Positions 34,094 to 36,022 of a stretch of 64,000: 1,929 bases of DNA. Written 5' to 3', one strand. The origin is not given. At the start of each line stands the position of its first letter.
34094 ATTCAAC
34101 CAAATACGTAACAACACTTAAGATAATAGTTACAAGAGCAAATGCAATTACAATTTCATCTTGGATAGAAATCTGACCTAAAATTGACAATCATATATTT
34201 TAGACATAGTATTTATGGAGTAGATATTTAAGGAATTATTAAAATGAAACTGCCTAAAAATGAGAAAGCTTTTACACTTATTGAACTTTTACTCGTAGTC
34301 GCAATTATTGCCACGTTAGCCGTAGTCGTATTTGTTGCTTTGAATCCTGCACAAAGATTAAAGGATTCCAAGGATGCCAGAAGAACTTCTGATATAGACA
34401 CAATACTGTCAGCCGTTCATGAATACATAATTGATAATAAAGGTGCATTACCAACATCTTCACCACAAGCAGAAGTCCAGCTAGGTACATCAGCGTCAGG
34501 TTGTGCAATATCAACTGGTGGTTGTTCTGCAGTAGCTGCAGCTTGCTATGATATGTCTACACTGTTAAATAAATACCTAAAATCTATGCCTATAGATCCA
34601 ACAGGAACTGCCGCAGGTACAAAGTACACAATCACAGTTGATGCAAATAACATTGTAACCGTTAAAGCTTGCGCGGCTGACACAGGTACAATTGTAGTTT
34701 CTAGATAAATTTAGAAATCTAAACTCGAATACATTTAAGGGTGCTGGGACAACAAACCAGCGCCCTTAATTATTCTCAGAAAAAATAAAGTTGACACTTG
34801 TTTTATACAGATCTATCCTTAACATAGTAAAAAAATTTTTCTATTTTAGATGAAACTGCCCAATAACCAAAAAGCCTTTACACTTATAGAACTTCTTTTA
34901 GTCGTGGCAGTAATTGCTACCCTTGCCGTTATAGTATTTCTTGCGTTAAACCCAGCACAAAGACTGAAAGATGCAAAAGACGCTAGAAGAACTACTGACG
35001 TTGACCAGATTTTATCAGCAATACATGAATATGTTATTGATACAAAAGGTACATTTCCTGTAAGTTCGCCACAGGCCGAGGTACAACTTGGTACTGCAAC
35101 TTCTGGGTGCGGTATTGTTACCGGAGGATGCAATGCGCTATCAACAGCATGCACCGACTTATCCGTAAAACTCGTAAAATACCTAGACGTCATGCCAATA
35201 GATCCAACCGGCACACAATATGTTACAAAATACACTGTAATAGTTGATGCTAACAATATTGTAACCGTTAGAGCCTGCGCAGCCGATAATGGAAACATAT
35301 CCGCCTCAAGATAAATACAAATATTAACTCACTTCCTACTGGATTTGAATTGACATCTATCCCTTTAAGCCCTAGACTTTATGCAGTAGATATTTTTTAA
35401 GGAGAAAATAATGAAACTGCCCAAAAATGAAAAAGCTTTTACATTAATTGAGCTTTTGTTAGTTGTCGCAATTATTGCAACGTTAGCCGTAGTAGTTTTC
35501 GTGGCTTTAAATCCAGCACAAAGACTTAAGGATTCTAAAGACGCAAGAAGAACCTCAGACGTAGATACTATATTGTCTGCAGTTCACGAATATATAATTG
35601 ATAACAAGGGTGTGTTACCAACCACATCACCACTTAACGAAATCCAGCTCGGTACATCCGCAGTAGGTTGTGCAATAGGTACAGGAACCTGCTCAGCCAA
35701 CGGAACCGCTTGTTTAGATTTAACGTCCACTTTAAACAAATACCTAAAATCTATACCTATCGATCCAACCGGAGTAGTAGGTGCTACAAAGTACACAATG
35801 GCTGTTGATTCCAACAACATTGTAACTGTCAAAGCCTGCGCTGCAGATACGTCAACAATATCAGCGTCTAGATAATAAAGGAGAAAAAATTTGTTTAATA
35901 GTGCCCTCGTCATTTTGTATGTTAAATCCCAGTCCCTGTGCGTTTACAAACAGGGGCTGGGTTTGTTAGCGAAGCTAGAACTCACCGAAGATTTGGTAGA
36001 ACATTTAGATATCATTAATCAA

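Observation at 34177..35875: Three tandem type IV pilin paralogs with conserved ends, hypervariable middle, individual promoters, and Ala at the -1 cleavage position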

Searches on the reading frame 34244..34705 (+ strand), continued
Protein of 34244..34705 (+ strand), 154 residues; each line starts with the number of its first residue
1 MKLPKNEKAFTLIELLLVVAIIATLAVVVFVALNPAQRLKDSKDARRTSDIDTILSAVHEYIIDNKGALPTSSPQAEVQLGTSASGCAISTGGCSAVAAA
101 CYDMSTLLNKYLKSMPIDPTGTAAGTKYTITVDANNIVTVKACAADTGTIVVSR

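Call 44: search_solved_structures(query=A3, max_evalue=0.01)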
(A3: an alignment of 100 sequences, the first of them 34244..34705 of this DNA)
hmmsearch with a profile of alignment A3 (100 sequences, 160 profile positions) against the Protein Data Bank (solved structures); distinct sequences matched with E-value up to 0.01: 12.
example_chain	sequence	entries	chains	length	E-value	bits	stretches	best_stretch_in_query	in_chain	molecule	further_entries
7tgg_A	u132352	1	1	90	2.8e-07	33.9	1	4-70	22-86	Geopilin domain 1 protein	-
9egp_A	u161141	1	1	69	3.6e-06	30.3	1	4-31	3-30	Geopilin domain 1 protein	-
9laa_A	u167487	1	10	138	4e-05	26.8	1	3-32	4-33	Type IV pilin protein PilA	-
2m7g_A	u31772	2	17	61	5.7e-05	26.3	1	12-70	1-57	Geopilin domain 1 protein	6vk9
8pfb_G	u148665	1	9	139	6.6e-05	26.1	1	12-75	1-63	Type IV pilin PilE1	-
8tob_GA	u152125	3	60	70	7.9e-05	25.9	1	13-76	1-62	Fimbrial protein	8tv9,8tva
6xxd_A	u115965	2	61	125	0.00031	23.9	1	12-70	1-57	PilA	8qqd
9lab_B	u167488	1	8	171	0.00096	22.3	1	7-31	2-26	MSHA major pilin subunit MshA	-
8t9g_M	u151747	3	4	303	0.0046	20.1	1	58-124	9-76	Zinc finger protein AEBP2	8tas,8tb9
8vmi_P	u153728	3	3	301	0.0046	20.1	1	58-124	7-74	Isoform 3 of Zinc finger protein AEBP2 | AEPB2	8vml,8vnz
9c8u_F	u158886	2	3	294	0.0076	19.4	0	59-124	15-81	Zinc finger protein AEBP2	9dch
6c23_P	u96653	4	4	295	0.0077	19.4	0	59-124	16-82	Zinc finger protein AEBP2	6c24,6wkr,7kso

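Call 46: find_related_loci(query=A3, collection=metagenome_contigs, flank=4000)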
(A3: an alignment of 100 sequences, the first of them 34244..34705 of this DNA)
Query A3 (154 aa) in metagenome_contigs; peptide patterns used: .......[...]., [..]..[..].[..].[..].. (x = any residue, [..] = any of these).
600 stretches matched a pattern (row limit reached: there are more); 138 encode a relative of the query (tblastn E <= 1e-3); the best 80 are kept; 80 distinct loci.
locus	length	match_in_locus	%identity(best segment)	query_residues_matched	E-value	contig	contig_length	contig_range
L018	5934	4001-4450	44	5-154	1e-26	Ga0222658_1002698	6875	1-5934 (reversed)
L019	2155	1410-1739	37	6-140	8e-16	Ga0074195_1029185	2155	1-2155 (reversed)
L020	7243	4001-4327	33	7-129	3e-14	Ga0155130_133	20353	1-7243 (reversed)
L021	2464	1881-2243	39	1-129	9e-13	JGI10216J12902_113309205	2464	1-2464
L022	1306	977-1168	42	7-70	9e-13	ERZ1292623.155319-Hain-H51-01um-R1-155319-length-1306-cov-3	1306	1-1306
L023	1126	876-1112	41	1-93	1e-12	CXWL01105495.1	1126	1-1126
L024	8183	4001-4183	41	6-66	2e-12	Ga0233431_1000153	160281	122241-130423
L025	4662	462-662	45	6-74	2e-12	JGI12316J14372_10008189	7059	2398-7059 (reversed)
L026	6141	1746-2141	29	5-154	3e-11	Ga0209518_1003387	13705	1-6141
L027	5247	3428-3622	49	1-66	4e-11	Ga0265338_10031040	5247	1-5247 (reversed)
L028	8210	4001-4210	42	1-73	8e-11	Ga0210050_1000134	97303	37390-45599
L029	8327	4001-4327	34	1-129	1e-10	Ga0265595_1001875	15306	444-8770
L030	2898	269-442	48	6-65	2e-10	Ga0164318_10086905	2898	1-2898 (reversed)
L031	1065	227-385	42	7-61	1e-9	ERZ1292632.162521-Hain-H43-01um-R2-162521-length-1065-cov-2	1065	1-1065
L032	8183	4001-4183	43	2-64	1e-9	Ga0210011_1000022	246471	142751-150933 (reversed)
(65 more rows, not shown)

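Call 47: find_encoding_contigs(protein=P0055, flank=5000, max_places=2)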
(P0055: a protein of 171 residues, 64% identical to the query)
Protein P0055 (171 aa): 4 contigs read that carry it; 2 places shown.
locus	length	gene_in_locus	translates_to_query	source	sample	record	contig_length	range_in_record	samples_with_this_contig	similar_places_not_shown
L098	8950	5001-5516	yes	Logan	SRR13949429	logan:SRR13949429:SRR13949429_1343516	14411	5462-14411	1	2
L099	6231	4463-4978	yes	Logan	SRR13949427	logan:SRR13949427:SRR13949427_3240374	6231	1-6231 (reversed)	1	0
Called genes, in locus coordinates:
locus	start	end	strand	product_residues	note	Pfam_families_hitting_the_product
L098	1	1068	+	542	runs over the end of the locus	PF05157:MshEN, PF00437:T2SSE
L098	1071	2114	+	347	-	PF00482:T2SSF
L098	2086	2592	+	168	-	PF07963:N_methyl (weak)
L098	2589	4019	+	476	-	PF08309:LVIVD (faint)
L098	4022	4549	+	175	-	-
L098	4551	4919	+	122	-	-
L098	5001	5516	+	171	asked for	-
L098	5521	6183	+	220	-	-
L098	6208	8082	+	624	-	PF13687:DUF4153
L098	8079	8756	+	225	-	-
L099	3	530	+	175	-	?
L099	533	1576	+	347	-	PF00482:T2SSF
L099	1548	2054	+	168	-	PF07963:N_methyl (weak)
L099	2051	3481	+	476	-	PF08309:LVIVD (faint)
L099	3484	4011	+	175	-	-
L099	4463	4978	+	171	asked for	-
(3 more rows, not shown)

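Call 48: find_encoding_contigs(protein=P0093, flank=5000, max_places=2)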
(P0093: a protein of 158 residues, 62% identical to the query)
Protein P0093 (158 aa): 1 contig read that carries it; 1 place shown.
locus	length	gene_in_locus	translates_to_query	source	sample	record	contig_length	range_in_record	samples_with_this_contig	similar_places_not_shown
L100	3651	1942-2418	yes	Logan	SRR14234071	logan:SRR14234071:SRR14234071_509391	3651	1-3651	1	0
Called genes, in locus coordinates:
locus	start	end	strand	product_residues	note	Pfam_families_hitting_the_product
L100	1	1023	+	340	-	?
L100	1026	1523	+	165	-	PF07963:N_methyl (weak)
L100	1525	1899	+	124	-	-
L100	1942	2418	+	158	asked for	PF07963:N_methyl (weak)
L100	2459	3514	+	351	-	PF13399:LytR_C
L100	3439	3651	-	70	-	?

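Call 49: find_encoding_contigs(protein=P0028, flank=5000, max_places=2)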
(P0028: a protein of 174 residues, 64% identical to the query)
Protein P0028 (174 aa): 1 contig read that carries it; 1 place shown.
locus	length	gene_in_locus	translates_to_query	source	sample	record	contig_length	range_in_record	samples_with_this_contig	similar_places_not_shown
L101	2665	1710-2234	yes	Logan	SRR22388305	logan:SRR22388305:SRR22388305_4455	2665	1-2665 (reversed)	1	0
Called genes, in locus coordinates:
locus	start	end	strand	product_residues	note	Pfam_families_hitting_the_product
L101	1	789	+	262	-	?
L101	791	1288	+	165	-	PF07963:N_methyl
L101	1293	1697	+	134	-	-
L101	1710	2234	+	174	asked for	PF07963:N_methyl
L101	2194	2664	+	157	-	?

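Call 51: find_encoding_contigs(protein=P0013, flank=3000, max_places=1)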
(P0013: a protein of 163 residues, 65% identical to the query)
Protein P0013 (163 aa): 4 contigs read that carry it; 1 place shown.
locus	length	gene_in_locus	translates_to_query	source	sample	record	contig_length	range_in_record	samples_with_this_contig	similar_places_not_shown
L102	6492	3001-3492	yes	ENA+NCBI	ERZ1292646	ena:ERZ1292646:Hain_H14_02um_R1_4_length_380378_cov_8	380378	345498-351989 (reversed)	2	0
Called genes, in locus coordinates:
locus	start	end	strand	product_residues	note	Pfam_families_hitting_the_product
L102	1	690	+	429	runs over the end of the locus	-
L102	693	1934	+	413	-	-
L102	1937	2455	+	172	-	-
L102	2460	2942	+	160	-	-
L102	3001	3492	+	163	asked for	PF07963:N_methyl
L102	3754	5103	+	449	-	PF04715:, PF00425:Chorismate_bind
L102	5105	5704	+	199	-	PF00117:GATase, PF07722:Peptidase_C26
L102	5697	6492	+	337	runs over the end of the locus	PF02885:Glycos_trans_3N, PF00591:Glycos_transf_3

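Call 52: find_encoding_contigs(protein=P0025, flank=3000, max_places=1)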
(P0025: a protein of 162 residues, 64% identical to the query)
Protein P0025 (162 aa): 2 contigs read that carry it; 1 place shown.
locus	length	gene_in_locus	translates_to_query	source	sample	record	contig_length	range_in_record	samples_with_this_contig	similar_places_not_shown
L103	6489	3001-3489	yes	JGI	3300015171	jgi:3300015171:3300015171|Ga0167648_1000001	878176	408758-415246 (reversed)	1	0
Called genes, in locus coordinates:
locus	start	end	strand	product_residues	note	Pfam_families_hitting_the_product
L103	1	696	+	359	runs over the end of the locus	PF00482:T2SSF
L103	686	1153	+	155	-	PF07963:N_methyl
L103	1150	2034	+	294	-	-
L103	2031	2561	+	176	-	PF07963:N_methyl (weak)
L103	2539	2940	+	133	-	-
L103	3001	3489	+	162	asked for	PF07963:N_methyl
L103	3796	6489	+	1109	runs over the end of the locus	PF13641:Glyco_tranf_2_3, PF13506:Glyco_transf_21 (faint), PF13632:Glyco_trans_2_3, PF03552:Cellulose_synt (weak)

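Call 53: find_encoding_contigs(protein=P0070, flank=3000, max_places=1)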
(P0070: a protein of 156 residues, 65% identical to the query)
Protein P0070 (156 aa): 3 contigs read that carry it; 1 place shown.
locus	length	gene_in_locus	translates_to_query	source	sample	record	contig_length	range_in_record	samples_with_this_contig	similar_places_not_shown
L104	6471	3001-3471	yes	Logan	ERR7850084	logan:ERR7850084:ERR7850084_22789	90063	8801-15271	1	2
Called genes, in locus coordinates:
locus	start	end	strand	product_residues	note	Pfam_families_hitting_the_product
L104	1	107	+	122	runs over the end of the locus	PF00482:T2SSF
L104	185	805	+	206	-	PF00482:T2SSF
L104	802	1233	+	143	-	-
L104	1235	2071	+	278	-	-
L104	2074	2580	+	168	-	PF07963:N_methyl (weak)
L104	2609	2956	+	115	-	-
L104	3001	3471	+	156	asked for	PF07963:N_methyl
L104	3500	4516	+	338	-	PF13399:LytR_C (weak)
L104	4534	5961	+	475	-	PF09852:DUF2079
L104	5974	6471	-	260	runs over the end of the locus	-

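Call 54: find_encoding_contigs(protein=P0016, flank=3000, max_places=1)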
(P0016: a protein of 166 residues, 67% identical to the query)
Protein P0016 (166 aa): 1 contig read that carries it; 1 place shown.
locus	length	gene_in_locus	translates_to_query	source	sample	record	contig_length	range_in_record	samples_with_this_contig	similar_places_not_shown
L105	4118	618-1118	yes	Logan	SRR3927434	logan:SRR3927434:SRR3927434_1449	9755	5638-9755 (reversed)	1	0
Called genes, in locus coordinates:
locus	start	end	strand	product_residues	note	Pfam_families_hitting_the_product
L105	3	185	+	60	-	?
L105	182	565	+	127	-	-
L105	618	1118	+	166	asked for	PF07963:N_methyl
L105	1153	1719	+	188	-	-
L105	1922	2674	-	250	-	PF03372:Exo_endo_phos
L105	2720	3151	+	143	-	PF27226:AF_1845 (weak)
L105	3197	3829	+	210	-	PF13439:Glyco_transf_4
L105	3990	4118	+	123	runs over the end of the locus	PF00534:Glycos_transf_1, PF13692:Glyco_trans_1_4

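Call 63: search_protein_representatives(protein=window:34244-34705:+)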
Query: 154 residues. Proteins with E-value up to 0.001 (for the whole library): 15264; up to 1e-10: 1725; up to 1e-30: 34. The best 150 are listed.
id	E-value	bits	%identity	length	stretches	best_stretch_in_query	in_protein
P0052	1.2e-53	197.0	61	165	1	2-154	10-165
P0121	6.0e-44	165.6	59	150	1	8-151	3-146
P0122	5.9e-43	162.3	53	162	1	9-152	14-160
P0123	1.5e-41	157.8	56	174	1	3-151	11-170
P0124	1.2e-40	154.9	56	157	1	4-152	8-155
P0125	1.4e-40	154.7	55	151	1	6-150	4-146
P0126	3.5e-40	153.4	51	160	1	2-147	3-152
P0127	4.0e-40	153.2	57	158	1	3-153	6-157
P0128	4.0e-40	153.2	55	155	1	5-146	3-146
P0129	2.1e-38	147.6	61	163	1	6-147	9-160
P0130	2.7e-38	147.3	58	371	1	7-148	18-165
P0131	2.7e-38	147.2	59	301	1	7-147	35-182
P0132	6.1e-38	146.1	52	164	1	4-150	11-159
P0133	1.2e-37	145.2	61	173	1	8-152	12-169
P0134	4.6e-37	143.3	58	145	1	6-121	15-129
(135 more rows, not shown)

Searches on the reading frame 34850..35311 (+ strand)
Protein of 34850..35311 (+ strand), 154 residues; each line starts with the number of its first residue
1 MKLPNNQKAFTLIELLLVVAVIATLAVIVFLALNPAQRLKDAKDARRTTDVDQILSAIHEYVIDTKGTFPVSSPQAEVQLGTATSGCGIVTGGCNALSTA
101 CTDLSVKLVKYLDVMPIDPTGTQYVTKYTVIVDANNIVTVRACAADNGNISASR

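Call 11: search_protein_families(library=pfam, proteins=[window:34850-35311:+], max_evalue=0.01)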
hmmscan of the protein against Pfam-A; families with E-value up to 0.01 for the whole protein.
window:34850-35311:+ (154 aa): 1 family
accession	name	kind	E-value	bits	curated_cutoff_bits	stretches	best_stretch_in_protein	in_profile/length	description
PF07963.17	N_methyl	-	1.6e-07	31.1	21.2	1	5-30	2-27/27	Prokaryotic N-terminal methylation motif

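Call 12: search_protein_families(library=ncbifam, proteins=[window:34850-35311:+], max_evalue=0.01)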
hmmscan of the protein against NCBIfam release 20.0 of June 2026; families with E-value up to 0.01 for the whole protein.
window:34850-35311:+ (154 aa): 9 families
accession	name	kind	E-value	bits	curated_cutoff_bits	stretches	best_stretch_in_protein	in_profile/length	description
TIGR02532.1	IV_pilin_GFxxxE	domain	5.8e-06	25.9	16.3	1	7-29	1-23/24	prepilin-type N-terminal cleavage/methylation domain-containing protein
TIGR01710.1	typeII_sec_gspG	equivalog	6.8e-06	26.1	88.85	1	8-71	1-61/134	type II secretion system major pseudopilin GspG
NF040982.1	ComGD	equivalog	0.00023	21.6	70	1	7-35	1-29/139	competence type IV pilus minor pilin ComGD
NF040999.1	pilin_ComGC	equivalog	0.00051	20.2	75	1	7-32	1-26/84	competence type IV pilus major pilin ComGC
NF007862.0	PRK10574.1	equivalog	0.0007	19.7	138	1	5-30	2-27/145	prepilin peptidase-dependent pilin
NF041013.1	T4P_ComGE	equivalog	0.00088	19.3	49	1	5-38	1-34/83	competence type IV pilus minor pilin ComGE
TIGR01708.2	typeII_sec_gspH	equivalog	0.00094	19.2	80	1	7-41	1-35/169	type II secretion system minor pseudopilin GspH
TIGR02596.1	TIGR02596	subfamily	0.0017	18.5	70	1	10-35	1-26/196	Verru_Chthon cassette protein D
NF041775.1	typeIV_PilA_Myxo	equivalog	0.0044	17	400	1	7-30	10-33/214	type IV pilin protein PilA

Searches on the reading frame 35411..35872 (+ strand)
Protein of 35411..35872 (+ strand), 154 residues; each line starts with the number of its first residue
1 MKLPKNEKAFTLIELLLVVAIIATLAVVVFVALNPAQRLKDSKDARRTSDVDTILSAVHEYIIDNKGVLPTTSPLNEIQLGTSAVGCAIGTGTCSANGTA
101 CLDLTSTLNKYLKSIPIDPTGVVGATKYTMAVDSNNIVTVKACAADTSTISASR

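Call 11: search_protein_families(library=pfam, proteins=[window:35411-35872:+], max_evalue=0.01)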
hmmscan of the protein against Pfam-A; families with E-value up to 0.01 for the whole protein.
window:35411-35872:+ (154 aa): 1 family
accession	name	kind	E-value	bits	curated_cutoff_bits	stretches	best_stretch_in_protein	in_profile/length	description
PF07963.17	N_methyl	-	2.8e-07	30.3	21.2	1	5-30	2-27/27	Prokaryotic N-terminal methylation motif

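Call 12: search_protein_families(library=ncbifam, proteins=[window:35411-35872:+], max_evalue=0.01)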
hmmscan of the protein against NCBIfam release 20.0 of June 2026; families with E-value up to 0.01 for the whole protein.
window:35411-35872:+ (154 aa): 12 families
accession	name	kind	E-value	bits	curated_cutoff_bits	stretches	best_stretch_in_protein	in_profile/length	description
TIGR01710.1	typeII_sec_gspG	equivalog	1.1e-05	25.5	88.85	1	8-72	1-62/134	type II secretion system major pseudopilin GspG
TIGR02532.1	IV_pilin_GFxxxE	domain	3.6e-05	23.4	16.3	1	8-29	2-23/24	prepilin-type N-terminal cleavage/methylation domain-containing protein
NF040999.1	pilin_ComGC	equivalog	0.00018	21.6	75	1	7-73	1-64/84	competence type IV pilus major pilin ComGC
NF041013.1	T4P_ComGE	equivalog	0.00029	20.9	49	1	5-39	1-35/83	competence type IV pilus minor pilin ComGE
NF040982.1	ComGD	equivalog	0.0003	21.2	70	1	7-35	1-29/139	competence type IV pilus minor pilin ComGD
TIGR01708.2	typeII_sec_gspH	equivalog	0.00062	19.8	80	1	8-38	2-33/169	type II secretion system minor pseudopilin GspH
TIGR02596.1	TIGR02596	subfamily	0.0012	18.9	70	1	10-39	1-33/196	Verru_Chthon cassette protein D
NF041775.1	typeIV_PilA_Myxo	equivalog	0.002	18.1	400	1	7-33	10-36/214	type IV pilin protein PilA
NF007862.0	PRK10574.1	equivalog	0.0021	18.2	138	1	6-29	3-26/145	prepilin peptidase-dependent pilin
TIGR01711.1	gspJ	equivalog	0.0041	16.9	64.85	1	9-41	2-34/192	type II secretion system minor pseudopilin GspJ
TIGR02599.1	TIGR02599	subfamily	0.0069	15.7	256.5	1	9-46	1-38/361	Verru_Chthon cassette protein C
NF006843.0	PRK09357.2-4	equivalog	0.0079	15.1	786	0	7-67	328-390/431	dihydroorotase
